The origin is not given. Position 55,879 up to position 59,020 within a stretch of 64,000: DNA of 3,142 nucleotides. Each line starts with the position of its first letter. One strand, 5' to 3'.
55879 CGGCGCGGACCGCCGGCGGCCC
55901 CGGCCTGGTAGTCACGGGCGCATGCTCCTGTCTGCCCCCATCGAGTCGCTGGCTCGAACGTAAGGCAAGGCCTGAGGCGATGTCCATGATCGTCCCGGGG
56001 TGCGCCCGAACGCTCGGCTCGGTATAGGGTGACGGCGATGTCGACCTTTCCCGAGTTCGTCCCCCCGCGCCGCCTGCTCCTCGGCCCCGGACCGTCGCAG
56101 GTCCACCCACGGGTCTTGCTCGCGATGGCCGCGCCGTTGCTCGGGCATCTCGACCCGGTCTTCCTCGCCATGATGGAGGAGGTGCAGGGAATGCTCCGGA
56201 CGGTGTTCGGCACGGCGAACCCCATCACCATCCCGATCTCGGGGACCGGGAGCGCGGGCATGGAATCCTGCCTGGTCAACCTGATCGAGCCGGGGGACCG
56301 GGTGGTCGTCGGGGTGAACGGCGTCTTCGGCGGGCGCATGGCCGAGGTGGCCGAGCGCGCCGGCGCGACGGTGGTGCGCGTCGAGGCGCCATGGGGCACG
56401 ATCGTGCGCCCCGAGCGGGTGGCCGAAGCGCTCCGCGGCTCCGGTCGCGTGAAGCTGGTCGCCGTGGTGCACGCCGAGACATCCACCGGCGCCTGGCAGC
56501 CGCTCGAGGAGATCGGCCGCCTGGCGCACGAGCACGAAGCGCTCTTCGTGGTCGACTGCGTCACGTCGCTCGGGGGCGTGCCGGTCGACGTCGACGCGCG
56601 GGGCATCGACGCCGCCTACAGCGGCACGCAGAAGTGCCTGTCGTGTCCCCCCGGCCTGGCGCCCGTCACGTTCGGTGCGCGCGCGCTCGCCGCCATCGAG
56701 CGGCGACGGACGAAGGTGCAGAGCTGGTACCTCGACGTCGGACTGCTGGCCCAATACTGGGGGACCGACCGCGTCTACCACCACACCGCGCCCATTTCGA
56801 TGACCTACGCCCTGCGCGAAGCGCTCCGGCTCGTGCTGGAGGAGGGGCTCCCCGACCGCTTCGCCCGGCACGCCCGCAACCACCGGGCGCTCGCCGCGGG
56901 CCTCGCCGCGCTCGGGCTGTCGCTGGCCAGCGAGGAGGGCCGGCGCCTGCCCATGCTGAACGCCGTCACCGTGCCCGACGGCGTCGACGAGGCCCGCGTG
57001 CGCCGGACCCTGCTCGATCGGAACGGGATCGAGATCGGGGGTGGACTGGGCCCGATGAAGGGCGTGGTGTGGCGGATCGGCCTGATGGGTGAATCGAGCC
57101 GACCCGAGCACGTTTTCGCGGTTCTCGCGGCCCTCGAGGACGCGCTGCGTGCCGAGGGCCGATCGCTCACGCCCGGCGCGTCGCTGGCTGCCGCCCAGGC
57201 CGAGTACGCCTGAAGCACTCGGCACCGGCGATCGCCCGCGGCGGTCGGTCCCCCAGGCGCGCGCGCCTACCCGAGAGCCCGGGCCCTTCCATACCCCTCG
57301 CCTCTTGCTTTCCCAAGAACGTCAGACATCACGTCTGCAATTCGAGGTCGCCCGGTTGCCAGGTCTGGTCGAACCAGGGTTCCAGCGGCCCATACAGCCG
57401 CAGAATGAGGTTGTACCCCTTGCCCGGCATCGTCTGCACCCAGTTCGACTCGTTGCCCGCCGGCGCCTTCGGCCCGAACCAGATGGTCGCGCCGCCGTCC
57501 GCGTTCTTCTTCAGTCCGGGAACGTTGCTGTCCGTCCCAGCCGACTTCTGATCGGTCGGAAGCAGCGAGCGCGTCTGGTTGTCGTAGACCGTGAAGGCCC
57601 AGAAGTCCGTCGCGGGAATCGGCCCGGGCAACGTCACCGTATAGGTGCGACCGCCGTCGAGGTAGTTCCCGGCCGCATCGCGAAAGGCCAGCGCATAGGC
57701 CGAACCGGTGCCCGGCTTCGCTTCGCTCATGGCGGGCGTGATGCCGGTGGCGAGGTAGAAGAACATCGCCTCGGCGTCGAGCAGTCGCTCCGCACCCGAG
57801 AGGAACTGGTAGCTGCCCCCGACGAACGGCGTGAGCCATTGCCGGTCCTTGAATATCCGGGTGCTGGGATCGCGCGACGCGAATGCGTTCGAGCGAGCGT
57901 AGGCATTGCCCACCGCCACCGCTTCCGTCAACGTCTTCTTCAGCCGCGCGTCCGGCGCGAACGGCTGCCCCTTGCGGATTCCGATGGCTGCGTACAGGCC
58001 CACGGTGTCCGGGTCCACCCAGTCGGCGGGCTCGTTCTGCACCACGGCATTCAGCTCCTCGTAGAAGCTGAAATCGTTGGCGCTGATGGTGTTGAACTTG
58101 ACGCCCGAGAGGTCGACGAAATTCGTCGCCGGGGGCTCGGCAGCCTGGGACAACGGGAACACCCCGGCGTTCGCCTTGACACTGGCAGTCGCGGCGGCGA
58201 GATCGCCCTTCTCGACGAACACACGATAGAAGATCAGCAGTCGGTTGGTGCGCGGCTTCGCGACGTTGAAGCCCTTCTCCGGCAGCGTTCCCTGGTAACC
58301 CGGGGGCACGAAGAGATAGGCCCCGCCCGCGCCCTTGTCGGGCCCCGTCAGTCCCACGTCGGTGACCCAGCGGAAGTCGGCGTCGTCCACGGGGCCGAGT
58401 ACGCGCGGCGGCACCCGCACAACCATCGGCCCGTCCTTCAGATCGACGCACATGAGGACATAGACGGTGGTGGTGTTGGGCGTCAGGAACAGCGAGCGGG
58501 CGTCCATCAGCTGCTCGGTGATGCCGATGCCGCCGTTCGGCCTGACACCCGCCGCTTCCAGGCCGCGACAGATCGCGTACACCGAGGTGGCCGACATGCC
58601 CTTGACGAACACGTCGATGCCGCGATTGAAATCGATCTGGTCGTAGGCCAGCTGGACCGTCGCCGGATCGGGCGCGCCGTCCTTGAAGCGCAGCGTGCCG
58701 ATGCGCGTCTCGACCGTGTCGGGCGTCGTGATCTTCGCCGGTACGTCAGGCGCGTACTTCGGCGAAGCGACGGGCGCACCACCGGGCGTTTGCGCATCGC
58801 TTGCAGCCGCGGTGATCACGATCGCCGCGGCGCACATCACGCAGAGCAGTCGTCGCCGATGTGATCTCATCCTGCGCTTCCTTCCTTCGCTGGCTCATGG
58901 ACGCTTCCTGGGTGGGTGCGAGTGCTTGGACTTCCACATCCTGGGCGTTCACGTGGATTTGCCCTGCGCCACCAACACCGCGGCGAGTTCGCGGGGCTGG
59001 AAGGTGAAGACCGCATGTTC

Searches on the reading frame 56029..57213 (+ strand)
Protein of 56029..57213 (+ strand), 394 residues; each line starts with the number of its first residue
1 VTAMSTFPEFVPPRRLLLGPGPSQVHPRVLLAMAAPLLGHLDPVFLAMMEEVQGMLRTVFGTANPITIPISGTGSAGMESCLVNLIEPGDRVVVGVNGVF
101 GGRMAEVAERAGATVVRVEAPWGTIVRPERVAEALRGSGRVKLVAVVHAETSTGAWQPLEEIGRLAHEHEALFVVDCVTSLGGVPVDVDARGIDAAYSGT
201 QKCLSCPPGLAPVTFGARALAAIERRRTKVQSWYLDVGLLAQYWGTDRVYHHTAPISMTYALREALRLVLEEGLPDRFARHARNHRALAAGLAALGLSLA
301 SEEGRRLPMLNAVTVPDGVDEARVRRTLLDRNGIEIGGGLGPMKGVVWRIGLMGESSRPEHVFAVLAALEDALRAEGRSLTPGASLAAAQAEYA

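Call 75: search_protein_families(library=pfam, proteins=[window:56029-57213:+], max_evalue=0.00001)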
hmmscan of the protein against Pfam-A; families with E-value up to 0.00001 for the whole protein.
window:56029-57213:+ (394 aa): 1 family
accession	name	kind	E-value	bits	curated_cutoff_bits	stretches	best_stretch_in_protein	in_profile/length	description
PF00266.25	Aminotran_5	-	2.9e-29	102.6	21.5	1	44-339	40-338/371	Aminotransferase class-V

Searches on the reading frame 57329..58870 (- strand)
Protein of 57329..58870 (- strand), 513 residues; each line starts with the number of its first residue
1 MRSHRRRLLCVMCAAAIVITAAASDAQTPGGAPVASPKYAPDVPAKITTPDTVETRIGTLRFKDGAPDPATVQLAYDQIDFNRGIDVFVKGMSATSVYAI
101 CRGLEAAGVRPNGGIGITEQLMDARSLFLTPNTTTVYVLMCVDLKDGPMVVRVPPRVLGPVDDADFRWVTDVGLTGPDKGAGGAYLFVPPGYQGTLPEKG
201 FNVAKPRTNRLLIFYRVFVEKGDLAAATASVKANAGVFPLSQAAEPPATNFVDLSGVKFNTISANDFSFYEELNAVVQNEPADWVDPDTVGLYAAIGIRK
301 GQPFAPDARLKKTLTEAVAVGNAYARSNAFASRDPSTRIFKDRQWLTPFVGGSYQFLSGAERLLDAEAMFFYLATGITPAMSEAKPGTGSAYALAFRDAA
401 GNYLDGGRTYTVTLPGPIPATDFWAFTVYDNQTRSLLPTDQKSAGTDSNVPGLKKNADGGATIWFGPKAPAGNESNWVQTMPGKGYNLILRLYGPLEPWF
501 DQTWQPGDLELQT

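Call 75: search_protein_families(library=pfam, proteins=[window:57329-58870:-], max_evalue=0.00001)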
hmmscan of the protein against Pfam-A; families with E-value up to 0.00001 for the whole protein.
window:57329-58870:- (513 aa): 2 families
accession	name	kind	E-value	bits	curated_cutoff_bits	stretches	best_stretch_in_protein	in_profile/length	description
PF06742.16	DUF1214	-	2.4e-29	102.5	25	1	390-496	2-111/112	Protein of unknown function (DUF1214)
PF06863.17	DUF1254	-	4.8e-23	82.3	22.2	1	118-229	7-124/133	Protein of unknown function (DUF1254)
